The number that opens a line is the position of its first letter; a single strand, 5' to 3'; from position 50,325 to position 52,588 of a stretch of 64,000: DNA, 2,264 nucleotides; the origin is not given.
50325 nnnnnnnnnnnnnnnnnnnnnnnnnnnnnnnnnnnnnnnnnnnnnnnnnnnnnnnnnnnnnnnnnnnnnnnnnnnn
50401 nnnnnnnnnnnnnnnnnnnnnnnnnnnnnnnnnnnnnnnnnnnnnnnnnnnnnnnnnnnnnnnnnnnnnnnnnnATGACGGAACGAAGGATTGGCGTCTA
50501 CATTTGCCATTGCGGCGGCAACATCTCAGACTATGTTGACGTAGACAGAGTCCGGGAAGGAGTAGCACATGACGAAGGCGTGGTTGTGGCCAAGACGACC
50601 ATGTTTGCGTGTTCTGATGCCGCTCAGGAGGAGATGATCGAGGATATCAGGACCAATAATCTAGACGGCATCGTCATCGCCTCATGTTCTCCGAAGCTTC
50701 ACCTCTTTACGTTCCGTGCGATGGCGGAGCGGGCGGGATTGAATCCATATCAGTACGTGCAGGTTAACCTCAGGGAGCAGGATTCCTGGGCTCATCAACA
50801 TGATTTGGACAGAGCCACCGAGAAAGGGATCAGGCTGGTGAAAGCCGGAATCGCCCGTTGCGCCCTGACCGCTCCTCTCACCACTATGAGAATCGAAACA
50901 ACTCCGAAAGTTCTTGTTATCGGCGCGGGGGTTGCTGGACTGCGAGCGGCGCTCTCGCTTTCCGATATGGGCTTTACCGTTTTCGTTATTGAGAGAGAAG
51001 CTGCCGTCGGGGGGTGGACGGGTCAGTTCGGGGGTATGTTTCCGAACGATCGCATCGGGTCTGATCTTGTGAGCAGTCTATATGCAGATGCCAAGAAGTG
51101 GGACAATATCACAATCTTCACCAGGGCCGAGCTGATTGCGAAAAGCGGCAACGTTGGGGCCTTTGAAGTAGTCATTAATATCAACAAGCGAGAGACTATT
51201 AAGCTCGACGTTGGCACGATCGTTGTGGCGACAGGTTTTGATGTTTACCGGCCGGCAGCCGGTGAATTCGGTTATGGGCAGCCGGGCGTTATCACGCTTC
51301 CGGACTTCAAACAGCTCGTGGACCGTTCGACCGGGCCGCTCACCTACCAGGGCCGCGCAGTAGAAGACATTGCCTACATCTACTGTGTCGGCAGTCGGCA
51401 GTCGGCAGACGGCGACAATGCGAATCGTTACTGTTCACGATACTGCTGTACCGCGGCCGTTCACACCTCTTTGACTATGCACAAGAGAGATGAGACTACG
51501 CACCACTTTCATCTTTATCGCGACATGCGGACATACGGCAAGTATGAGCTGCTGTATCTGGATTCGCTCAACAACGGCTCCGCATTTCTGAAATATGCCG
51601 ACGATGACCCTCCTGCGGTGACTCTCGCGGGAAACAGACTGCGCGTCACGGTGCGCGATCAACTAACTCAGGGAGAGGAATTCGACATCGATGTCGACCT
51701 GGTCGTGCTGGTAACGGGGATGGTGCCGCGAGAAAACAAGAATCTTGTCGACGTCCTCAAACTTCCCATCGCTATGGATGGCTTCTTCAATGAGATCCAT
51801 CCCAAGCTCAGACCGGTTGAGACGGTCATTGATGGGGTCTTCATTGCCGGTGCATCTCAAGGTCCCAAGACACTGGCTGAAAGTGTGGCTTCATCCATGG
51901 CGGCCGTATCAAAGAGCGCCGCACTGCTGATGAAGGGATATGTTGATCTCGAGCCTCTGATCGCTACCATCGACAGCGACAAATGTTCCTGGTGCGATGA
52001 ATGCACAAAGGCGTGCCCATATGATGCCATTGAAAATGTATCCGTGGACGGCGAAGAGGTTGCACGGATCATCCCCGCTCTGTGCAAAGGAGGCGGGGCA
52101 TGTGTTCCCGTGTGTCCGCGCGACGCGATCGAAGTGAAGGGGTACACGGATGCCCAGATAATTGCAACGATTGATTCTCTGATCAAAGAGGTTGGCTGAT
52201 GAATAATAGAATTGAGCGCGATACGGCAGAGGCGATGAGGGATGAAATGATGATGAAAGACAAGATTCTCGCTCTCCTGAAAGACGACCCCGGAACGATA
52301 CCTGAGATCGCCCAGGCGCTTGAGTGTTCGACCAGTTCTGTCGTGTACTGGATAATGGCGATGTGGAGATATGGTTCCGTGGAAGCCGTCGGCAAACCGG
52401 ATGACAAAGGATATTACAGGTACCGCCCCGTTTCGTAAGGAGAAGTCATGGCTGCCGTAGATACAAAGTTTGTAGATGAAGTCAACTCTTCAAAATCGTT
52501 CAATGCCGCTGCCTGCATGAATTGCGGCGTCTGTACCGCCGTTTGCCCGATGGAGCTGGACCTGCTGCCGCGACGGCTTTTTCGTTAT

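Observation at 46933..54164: tusA-mvhD-hdrL-hdrA-wHTH-hdrC-hdrB-dsrE: an NAD(P)H-linked, possibly electron-bifurcating Hdr-like complex wired to a sulfur-relay pair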

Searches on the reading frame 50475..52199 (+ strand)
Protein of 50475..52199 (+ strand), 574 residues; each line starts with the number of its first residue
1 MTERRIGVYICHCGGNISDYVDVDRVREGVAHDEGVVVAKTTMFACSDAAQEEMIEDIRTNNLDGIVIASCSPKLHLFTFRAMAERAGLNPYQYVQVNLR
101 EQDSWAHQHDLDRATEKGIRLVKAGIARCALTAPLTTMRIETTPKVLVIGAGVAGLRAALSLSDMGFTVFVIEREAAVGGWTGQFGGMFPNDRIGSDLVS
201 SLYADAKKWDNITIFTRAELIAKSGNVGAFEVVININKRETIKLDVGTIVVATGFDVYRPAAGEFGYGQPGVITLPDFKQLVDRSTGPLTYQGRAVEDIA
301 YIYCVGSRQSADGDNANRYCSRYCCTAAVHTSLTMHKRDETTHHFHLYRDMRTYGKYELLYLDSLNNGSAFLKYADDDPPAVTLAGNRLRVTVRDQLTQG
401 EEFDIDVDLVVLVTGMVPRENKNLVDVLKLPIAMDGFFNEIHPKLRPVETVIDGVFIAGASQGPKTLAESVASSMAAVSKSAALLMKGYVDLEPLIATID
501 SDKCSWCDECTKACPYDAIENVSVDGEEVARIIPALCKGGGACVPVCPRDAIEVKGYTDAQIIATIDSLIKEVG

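Call 3: search_protein_families(library=pfam, proteins=[window:50475-52199:+], max_evalue=0.01)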
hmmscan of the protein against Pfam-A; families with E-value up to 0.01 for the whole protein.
window:50475-52199:+ (574 aa): 24 families
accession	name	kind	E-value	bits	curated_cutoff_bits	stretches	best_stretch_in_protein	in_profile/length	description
PF07992.20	Pyr_redox_2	-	2.1e-10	40.9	26.1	1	145-261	2-115/291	Pyridine nucleotide-disulphide oxidoreductase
PF14697.11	Fer4_21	-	3.6e-10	40.2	35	1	497-553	1-58/59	4Fe-4S dicluster domain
PF00037.32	Fer4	-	5e-10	39.2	21.1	2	531-553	2-24/24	4Fe-4S binding domain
PF01266.30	DAO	-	4.5e-07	30.2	27.9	1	145-191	1-48/353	FAD dependent oxidoreductase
PF12838.12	Fer4_7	-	5.4e-07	30.4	27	1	503-551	1-52/52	4Fe-4S dicluster domain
PF00890.30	FAD_binding_2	-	1.4e-06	28.3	20.4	1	146-182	2-38/414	FAD binding domain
PF13237.11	Fer4_10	-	2.4e-06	27.8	25.5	1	498-548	3-53/53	4Fe-4S dicluster domain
PF25160.1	LdpA_Fe-S-bd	-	2.9e-06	27.4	27.6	1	510-557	9-48/49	LdpA Fe-S cluster-binding domain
PF13450.12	NAD_binding_8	-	7.2e-06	26.6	21.9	1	148-182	1-35/68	NAD(P)-binding Rossmann-like domain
PF13484.11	Fer4_16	-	7.6e-06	27.1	30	0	503-524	1-24/66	4Fe-4S double cluster binding domain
PF01946.23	Thi4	-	8.9e-06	25.5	26.2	1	145-190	19-65/235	Thi4 family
PF12831.13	FAD_oxidored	-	1.1e-05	25.4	27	1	146-183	2-40/416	FAD dependent oxidoreductase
PF13187.11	Fer4_9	-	1.4e-05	25.4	27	1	503-552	1-52/52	4Fe-4S dicluster domain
PF03486.20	HI0933_like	-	2.6e-05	24.3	50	1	145-179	2-36/244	HI0933-like protein Rossmann domain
PF01262.27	AlaDh_PNT_C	-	7.2e-05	22.8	23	1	143-177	28-62/214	Alanine dehydrogenase/PNT, C-terminal domain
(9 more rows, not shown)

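Call 4: search_protein_families(library=ncbifam, proteins=[window:50475-52199:+], max_evalue=0.01)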
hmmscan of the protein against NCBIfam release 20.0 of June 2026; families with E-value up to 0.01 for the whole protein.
window:50475-52199:+ (574 aa): 145 families (the best 25 are shown)
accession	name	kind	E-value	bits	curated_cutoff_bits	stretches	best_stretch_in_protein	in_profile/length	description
NF040770.1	hetero_SS_HdrA2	exception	3.4e-142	475.2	1100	2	237-571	309-642/777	CoB-CoM heterodisulfide reductase HdrA2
NF041778.1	hetero_SS_HdrA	equivalog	4e-109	365.5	1400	2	238-572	320-653/771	ferredoxin:CoB-CoM heterodisulfide reductase subunit HdrA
NF041891.1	hdrA_Methbact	equivalog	1.7e-106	357.2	1300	2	237-572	306-638/762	ferredoxin:CoB-CoM heterodisulfide reductase subunit HdrA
NF009410.0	PRK12771.1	subfamily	1.3e-13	50.4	516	2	133-181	128-176/566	NAD(P)-binding protein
TIGR01944.1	rnfB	subfamily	3.1e-10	39.9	68.7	1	482-559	93-167/190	RnfABCDGE type electron transport complex subunit B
NF009409.0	PRK12770.1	subfamily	1.6e-09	37.3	343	1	141-254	16-128/360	putative glutamate synthase subunit beta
TIGR02700.1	flavo_MJ0208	hypoth_equivalog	7.6e-09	35.2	251.35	1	498-553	144-195/234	dihydromethanopterin reductase (acceptor)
NF005415.0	PRK06991.1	equivalog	1.1e-08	35.1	281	1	491-560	74-140/284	electron transport complex subunit RsxB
NF003475.0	PRK05113.1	equivalog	2.2e-08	34.2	203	1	450-556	63-164/190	electron transport complex subunit RsxB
NF006446.0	PRK08764.1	equivalog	4e-08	33.2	220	1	491-555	75-136/139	Rnf electron transport complex subunit RnfB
TIGR03315.1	Se_ygfK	equivalog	5.1e-08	30.8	835.3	1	141-199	535-590/1012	putative selenate reductase subunit YgfK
NF010590.0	PRK13984.1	equivalog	5.9e-08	31.3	946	1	141-181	286-326/611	putative oxidoreductase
TIGR02179.1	PorD_KorD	subfamily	1.6e-07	31.3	60.05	1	499-554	22-74/78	2-oxoacid:acceptor oxidoreductase, delta subunit, pyruvate/2-ketoisovalerate family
NF005560.0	PRK07233.1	equivalog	2.9e-07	29.7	252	1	145-185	2-42/435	hypothetical protein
NF045992.1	CircClkLdpA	equivalog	3e-07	29.8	450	1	497-561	98-163/360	circadian clock protein LdpA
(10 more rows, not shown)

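Call 28: search_solved_structures(query=window:50475-52199:+, max_evalue=1e-10)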
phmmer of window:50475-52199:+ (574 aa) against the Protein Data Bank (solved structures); distinct sequences matched with E-value up to 1e-10: 6.
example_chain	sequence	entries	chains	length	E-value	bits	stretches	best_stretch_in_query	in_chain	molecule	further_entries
5odc_A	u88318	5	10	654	5.2e-115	388.4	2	239-572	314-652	Heterodisulfide reductase, subunit A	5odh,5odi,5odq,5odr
8rvu_a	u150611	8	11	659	2.5e-113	382.9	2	238-572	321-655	H(2):CoB-CoM heterodisulfide,ferredoxin reductase subunit A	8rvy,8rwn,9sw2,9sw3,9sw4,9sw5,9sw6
8rvv_A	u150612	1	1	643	7.6e-112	378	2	238-569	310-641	H(2):CoB-CoM heterodisulfide,ferredoxin reductase subunit A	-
9sfi_A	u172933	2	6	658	5.5e-101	342.1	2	238-570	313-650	CoB--CoM heterodisulfide reductase iron-sulfur subunit A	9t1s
7bkb_A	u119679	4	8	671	2.3e-92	313.7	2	239-569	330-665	CoB--CoM heterodisulfide reductase iron-sulfur subunit A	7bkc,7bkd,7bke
6tjr_A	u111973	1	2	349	2.5e-27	99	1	146-481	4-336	Fumarate reductase/succinate dehydrogenase flavoprotein domain protein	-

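Call 47: search_solved_structures(query=window:50475-52199:+, max_evalue=1e-100, show_alignments=1)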
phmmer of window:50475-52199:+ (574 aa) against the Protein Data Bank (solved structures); distinct sequences matched with E-value up to 1e-100: 4.
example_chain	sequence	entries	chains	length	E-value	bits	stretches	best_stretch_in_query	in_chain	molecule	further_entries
5odc_A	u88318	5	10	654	5.2e-115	388.4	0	239-572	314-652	Heterodisulfide reductase, subunit A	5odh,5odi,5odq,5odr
8rvu_a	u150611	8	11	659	2.5e-113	382.9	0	238-572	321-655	H(2):CoB-CoM heterodisulfide,ferredoxin reductase subunit A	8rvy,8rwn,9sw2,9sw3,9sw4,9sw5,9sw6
8rvv_A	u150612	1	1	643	7.6e-112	378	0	238-569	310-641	H(2):CoB-CoM heterodisulfide,ferredoxin reductase subunit A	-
9sfi_A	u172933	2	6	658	5.5e-101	342.1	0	238-570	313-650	CoB--CoM heterodisulfide reductase iron-sulfur subunit A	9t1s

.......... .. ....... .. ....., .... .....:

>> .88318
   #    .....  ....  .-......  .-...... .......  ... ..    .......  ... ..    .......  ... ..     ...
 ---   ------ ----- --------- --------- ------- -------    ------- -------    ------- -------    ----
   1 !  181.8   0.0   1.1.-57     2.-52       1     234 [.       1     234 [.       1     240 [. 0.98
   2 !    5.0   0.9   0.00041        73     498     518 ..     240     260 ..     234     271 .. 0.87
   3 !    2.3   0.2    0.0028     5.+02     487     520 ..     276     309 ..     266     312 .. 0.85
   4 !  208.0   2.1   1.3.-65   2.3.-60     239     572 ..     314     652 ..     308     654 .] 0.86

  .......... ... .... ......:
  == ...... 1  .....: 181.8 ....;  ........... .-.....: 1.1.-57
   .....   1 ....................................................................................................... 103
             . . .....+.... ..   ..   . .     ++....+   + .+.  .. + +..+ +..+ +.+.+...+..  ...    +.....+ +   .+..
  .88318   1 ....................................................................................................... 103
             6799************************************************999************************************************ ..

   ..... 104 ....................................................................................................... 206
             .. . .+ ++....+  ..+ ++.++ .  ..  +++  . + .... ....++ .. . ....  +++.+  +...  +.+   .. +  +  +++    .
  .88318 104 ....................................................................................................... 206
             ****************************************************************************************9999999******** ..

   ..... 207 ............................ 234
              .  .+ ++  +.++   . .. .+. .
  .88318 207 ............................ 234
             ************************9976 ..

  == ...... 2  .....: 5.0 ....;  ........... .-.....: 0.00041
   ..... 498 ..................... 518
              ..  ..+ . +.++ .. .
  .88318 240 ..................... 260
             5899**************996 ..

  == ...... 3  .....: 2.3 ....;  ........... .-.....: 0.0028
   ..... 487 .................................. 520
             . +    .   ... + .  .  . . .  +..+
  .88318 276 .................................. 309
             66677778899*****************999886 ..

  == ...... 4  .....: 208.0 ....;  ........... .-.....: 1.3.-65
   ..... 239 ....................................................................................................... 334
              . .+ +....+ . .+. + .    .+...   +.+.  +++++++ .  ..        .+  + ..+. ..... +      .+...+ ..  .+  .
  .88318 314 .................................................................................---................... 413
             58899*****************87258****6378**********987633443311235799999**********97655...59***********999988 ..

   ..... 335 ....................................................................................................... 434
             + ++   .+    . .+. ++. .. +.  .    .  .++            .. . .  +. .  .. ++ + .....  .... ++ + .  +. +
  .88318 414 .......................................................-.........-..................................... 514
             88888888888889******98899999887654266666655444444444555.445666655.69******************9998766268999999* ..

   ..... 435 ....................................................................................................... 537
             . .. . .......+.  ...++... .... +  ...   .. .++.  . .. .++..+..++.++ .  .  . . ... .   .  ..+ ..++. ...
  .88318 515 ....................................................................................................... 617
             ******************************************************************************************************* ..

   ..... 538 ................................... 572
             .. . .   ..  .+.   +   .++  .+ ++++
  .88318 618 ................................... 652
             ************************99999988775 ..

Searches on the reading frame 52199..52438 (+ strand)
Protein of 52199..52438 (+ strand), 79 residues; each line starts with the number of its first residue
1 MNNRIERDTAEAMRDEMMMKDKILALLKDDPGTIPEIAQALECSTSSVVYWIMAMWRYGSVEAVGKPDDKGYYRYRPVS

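Call 3: search_protein_families(library=pfam, proteins=[window:52199-52438:+], max_evalue=0.01)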
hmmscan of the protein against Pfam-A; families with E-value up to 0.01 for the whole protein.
window:52199-52438:+ (79 aa): 4 families
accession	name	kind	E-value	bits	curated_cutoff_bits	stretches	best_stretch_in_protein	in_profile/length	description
PF13463.12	HTH_27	-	1.5e-06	28.9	22.2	1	23-76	8-63/68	Winged helix DNA-binding domain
PF08279.18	HTH_11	-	0.0017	18.7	25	1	22-72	4-54/55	HTH domain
PF01978.25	TrmB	-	0.0031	17.8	25.6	1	24-79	15-66/68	Sugar-specific transcriptional regulator TrmB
PF21476.4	PF0610-like_N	-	0.0054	17.4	33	1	22-48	5-31/50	PF0610-like, N-terminal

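Call 4: search_protein_families(library=ncbifam, proteins=[window:52199-52438:+], max_evalue=0.01)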
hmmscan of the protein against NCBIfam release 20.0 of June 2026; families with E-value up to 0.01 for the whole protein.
window:52199-52438:+ (79 aa): 0 families

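Call 39: search_solved_structures(query=window:52199-52438:+, max_evalue=10, show_alignments=2)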
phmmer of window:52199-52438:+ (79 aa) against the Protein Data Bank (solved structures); distinct sequences matched with E-value up to 10: 5.
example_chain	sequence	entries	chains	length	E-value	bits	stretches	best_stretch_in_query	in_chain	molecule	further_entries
4ikg_A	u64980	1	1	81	0.59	13.3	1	8-53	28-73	Cell death activator CIDE-3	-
4mac_A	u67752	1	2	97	0.8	12.9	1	8-54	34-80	Cell death activator CIDE-3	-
9rgw_A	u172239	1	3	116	1.2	12.3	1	17-69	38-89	sc-apCC3-CW2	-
9e5c_5j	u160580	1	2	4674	1.5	12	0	15-62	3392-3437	Dynein heavy chain, putative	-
9rgy_A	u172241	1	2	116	1.7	11.9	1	11-69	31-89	sc-apCC3-CW-0NTT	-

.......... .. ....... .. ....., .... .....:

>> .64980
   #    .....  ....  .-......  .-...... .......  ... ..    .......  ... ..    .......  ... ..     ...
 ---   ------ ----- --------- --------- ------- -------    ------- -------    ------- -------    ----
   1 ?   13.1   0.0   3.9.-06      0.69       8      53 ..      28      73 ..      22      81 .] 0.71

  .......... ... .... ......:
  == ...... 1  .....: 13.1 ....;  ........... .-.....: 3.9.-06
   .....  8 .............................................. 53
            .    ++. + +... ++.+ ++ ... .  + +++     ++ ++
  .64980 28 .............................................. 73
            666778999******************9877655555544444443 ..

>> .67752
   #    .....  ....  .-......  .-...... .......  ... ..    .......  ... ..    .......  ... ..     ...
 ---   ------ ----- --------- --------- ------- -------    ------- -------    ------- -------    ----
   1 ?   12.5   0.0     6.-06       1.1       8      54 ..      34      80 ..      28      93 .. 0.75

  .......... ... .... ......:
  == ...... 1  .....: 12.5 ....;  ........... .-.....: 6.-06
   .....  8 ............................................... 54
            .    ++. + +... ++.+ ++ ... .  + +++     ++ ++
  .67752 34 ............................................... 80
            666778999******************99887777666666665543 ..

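Call 64: find_homologous_proteins(query=A2, max_evalue=0.001)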
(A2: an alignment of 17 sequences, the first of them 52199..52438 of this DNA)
Query A2 (17 sequences) (79 aa, profile of the alignment): 1616 proteins with E <= 0.001 among 3803 candidates; the best 120 are listed.
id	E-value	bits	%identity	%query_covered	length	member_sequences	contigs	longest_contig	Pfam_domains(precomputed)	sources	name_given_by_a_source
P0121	5.9e-35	137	57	96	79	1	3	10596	-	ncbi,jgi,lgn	-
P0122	7.1e-35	136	69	99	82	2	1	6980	-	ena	-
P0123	1.0e-34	136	67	99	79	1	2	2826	-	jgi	-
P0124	1.2e-34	136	59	92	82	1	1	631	-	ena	-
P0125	1.5e-34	135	54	96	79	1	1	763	-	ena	-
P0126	1.6e-34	135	47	96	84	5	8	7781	-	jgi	jgi:predicted transcriptional regulator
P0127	2.1e-34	135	70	97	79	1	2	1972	-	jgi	jgi:hypothetical protein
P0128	3.4e-34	134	58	96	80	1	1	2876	-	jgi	jgi:hypothetical protein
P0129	3.8e-34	134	62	96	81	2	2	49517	-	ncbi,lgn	-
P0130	5.1e-34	134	63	99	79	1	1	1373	-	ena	-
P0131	6.9e-34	133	60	99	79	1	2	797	-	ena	-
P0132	7.7e-34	133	57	91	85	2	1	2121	-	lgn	-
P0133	1.0e-33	133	63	100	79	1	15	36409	-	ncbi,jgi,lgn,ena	-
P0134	1.0e-33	133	59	87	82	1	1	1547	-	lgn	-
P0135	1.0e-33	133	49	95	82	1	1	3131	-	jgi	jgi:predicted Rossmann fold nucleotide-binding protein DprA/Smf involved in DNA uptake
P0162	5.7e-33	130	100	100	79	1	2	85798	PF13463.13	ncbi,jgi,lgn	-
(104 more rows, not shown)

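Call 65: find_encoding_contigs(protein=P0162, flank=1000, max_places=3)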
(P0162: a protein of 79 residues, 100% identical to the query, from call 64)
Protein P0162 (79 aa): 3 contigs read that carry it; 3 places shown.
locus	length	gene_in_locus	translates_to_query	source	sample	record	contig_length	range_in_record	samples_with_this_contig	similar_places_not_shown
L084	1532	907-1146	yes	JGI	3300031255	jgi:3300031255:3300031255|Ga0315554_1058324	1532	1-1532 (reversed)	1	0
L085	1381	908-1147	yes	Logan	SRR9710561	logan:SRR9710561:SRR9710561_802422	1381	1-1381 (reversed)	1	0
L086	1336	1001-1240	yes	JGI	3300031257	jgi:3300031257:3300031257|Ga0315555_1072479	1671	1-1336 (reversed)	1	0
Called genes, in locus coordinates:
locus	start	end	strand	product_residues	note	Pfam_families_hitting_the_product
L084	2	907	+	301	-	?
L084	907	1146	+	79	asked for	PF13463:HTH_27 (weak)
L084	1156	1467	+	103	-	PF13484:Fer4_16 (faint), PF13534:Fer4_17 (faint), PF13746:Fer4_18 (faint), PF14697:Fer4_21 (faint), PF13237:Fer4_10, PF13183:Fer4_8, PF12838:Fer4_7 (weak), PF13187:Fer4_9 (weak), +3 more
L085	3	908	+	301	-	?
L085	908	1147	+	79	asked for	PF13463:HTH_27 (weak)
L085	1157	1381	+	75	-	?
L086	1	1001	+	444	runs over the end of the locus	?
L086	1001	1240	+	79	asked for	PF13463:HTH_27 (weak)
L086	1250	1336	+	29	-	?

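Call 84: predict_structure(alignment_id=A3)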
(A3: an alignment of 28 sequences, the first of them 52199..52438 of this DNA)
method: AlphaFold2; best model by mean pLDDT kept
length: 79 residues; sequences in the alignment: 28
mean_pLDDT: 86.1   pTM: 0.71
mean pLDDT of the five models: 86.1, 84.7, 84.2, 83.0, 82.2
residues with pLDDT >= 90: 57; 70-90: 8; 50-70: 11; < 50: 3
segments of 3 or more residues with pLDDT < 50: 1-3
pLDDT, mean of each block of 10 residues (from residue 1): 54 73 94 96 92 95 93 93
secondary structure, 60 per line:
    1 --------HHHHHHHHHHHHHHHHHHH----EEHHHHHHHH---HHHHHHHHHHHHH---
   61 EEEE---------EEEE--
elements in order: H9-27 H34-41 H45-57 E61-64 E74-77

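Call 87: fold_search(model_id=the predicted structure, library=pdb)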
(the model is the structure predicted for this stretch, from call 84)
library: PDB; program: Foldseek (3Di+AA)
matches with E <= 10: 1755; with E <= 0.001: 0
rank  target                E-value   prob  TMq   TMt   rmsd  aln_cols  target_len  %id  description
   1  1r23_A                1.2e-03  1.00  0.68  0.52   6.0        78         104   15  Crystal structure of the cyanobacterial metallothionein repressor SmtB in the Zn1-form (one Zn(II) per dimer) (released 2004-05-18)
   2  1r1t_B                1.2e-03  1.00  0.67  0.54   6.1        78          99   15  Crystal structure of the cyanobacterial metallothionein repressor SmtB in the apo-form (released 2004-05-18)
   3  1smt_A                1.2e-03  1.00  0.67  0.55   6.1        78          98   15  SMTB REPRESSOR FROM SYNECHOCOCCUS PCC7942 (released 1997-12-03)
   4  1smt_B                2.2e-03  1.00  0.67  0.53   6.0        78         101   15  SMTB REPRESSOR FROM SYNECHOCOCCUS PCC7942 (released 1997-12-03)
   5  7kfs                  2.4e-03  1.00  0.64  0.38   7.1        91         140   16  Crystal structure of the MarR family transcriptional regulator from Variovorax paradoxus bound to Benzoic Acid (released 2021-11-10)
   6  4k2e_A                2.7e-03  1.00  0.68  0.57   6.4        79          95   23  HlyU from Vibrio cholerae N16961 (released 2014-04-30)
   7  5j6x_B                3.1e-03  1.00  0.71  0.86   1.9        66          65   17  Crystal structure of the apo-Zalpha of Zebrafish PKZ (released 2016-09-07)
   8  1r1u_B                3.1e-03  1.00  0.63  0.54   5.8        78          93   19  Crystal structure of the metal-sensing transcriptional repressor CzrA from Staphylococcus aureus in the apo-form (released 2004-05-18)
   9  5j6x_A                3.5e-03  1.00  0.70  0.83   1.9        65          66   17  Crystal structure of the apo-Zalpha of Zebrafish PKZ (released 2016-09-07)
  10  4kmf_A                3.5e-03  1.00  0.68  0.84   2.0        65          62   18  Crystal structure of Zalpha domain from Carassius auratus PKZ in complex with Z-DNA (released 2013-07-03)
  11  7kfq                  3.5e-03  1.00  0.65  0.38   7.2        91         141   16  Crystal structure of the MarR family transcriptional regulator from Variovorax paradoxus bound to 1H-Indole-3-Carboxylic (released 2021-11-10)
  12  5yhx_N                3.7e-03  1.00  0.68  0.38   1.7        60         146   18  Structure of Lactococcus lactis ZitR, wild type (released 2017-12-06)
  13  1r1u_A                3.7e-03  1.00  0.63  0.54   6.2        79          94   18  Crystal structure of the metal-sensing transcriptional repressor CzrA from Staphylococcus aureus in the apo-form (released 2004-05-18)
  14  2kko_MODEL_1_A        3.7e-03  1.00  0.62  0.47   9.5        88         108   20  Solution NMR structure of the homodimeric winged helix-turn-helix DNA-binding domain (fragment 1-100) Mb0332 f (released 2009-08-11)
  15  7kjl                  4.0e-03  1.00  0.68  0.41   3.2        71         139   21  Crystal structure of the MarR family transcriptional regulator from Variovorax paradoxus bound to Salicylic acid (released 2021-12-01)
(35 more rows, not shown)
